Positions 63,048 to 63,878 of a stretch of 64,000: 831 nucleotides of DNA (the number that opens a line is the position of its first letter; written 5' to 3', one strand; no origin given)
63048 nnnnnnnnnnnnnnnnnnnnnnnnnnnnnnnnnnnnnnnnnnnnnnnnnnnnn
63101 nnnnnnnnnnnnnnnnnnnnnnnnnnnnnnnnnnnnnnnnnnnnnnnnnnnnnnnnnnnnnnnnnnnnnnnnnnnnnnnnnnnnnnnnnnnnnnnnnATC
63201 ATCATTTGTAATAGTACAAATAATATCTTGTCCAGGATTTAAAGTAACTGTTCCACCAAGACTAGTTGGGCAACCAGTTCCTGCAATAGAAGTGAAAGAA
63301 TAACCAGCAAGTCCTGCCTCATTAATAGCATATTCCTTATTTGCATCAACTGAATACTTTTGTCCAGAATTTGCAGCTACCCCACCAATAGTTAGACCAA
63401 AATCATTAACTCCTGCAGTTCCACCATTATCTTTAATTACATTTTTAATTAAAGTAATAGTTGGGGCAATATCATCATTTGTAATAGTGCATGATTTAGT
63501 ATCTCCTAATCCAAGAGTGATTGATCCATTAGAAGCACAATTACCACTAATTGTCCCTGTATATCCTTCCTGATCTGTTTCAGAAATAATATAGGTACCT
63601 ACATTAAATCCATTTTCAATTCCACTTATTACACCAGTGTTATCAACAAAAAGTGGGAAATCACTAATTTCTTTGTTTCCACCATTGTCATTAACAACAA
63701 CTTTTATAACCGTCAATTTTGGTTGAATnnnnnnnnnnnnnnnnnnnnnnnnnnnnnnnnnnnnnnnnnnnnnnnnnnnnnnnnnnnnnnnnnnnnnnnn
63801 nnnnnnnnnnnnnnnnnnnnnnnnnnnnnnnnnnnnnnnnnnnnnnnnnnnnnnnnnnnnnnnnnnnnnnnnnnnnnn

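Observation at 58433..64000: Giant Ser/Thr/Asn-rich LPXTG surface protein made of repeated two-cysteine prealbumin-like domains: likely adhesin and candidate substrate of the PMT-like glycosyltransferases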

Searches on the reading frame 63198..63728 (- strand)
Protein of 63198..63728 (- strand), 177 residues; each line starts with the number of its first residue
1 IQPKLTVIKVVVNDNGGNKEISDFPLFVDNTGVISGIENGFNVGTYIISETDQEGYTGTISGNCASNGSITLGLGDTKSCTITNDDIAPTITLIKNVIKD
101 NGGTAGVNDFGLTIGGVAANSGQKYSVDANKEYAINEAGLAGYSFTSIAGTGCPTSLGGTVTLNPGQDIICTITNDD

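Call 47: predict_structure(alignment_id=A2)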
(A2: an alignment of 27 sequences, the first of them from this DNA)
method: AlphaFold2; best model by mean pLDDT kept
length: 177 residues; sequences in the alignment: 27
mean_pLDDT: 98.0   pTM: 0.84
mean pLDDT of the five models: 98.0, 97.9, 97.6, 97.6, 97.3
residues with pLDDT >= 90: 177; 70-90: 0; 50-70: 0; < 50: 0
segments of 3 or more residues with pLDDT < 50: none
pLDDT, mean of each block of 10 residues (from residue 1): 98 98 98 98 98 97 98 98 99 98 96 98 98 97 98 98 98 98
secondary structure, 60 per line:
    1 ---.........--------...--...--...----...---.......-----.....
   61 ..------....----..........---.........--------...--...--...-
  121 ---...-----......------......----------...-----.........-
elements in order: E4-12 E26-28 E31-33 E38-40 E44-50 E56-62 E69-72 E77-86 E90-98 E112-114 E117-119 E124-126 E132-137 E144-149 E160-162 E168-176

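Call 51: fold_search(model_id=the predicted structure, library=pdb)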
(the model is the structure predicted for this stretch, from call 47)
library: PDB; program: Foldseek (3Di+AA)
matches with E <= 10: 312; with E <= 0.001: 21
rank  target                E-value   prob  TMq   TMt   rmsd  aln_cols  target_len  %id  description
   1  3b2m_B                1.3e-05  1.00  0.35  0.25  13.3       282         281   12  Crystal Structure of the Major Pilin from Streptococcus pyogenes (released 2007-12-18)
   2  3gld_A                3.0e-05  1.00  0.39  0.27  11.4       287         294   12  Crystal Structure of the Major Pilin from Streptococcus pyogenes E117A mutant (released 2009-06-02)
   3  3gld_B                3.2e-05  1.00  0.39  0.28  10.9       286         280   12  Crystal Structure of the Major Pilin from Streptococcus pyogenes E117A mutant (released 2009-06-02)
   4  3gld_C                3.5e-05  1.00  0.33  0.24  13.6       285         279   11  Crystal Structure of the Major Pilin from Streptococcus pyogenes E117A mutant (released 2009-06-02)
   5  3b2m_A                3.9e-05  1.00  0.39  0.27  10.3       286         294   12  Crystal Structure of the Major Pilin from Streptococcus pyogenes (released 2007-12-18)
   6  3b2m_C                4.1e-05  1.00  0.39  0.27  12.5       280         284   13  Crystal Structure of the Major Pilin from Streptococcus pyogenes (released 2007-12-18)
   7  6bbt_B                5.3e-05  1.00  0.37  0.27  12.6       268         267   12  Structure of the major pilin protein (T-13) from Streptococcus pyogenes serotype GAS131465 (released 2018-10-24)
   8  7vcr_A                5.6e-05  1.00  0.37  0.17  13.0       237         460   18  Crystal Structure of PitA fragment from pilus islet-2 of Streptococcus oralis (released 2022-06-01)
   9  3gle_C                9.5e-05  1.00  0.40  0.28  11.7       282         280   12  Crystal Structure of the Major Pilin from Streptococcus pyogenes N168A mutant (released 2009-06-02)
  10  3gle_A                9.5e-05  1.00  0.38  0.27  11.5       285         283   13  Crystal Structure of the Major Pilin from Streptococcus pyogenes N168A mutant (released 2009-06-02)
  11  3gle_B                1.0e-04  1.00  0.37  0.26  13.4       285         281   11  Crystal Structure of the Major Pilin from Streptococcus pyogenes N168A mutant (released 2009-06-02)
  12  7w6b                  1.1e-04  1.00  0.36  0.11  11.7       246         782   18  Crystal Structure of PitA from pilus islet-2 of Streptococcus oralis (released 2022-06-01)
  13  7vcr_B                1.1e-04  1.00  0.36  0.17  13.1       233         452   19  Crystal Structure of PitA fragment from pilus islet-2 of Streptococcus oralis (released 2022-06-01)
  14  8f5n_A                1.1e-04  1.00  0.38  0.27  13.2       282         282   13  Identification of an Immunodominant region on a Group A Streptococcus T-antigen Reveals Temperature-Dependent Motion i (released 2023-03-08)
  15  6bbt_A                1.1e-04  1.00  0.37  0.28  12.2       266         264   12  Structure of the major pilin protein (T-13) from Streptococcus pyogenes serotype GAS131465 (released 2018-10-24)
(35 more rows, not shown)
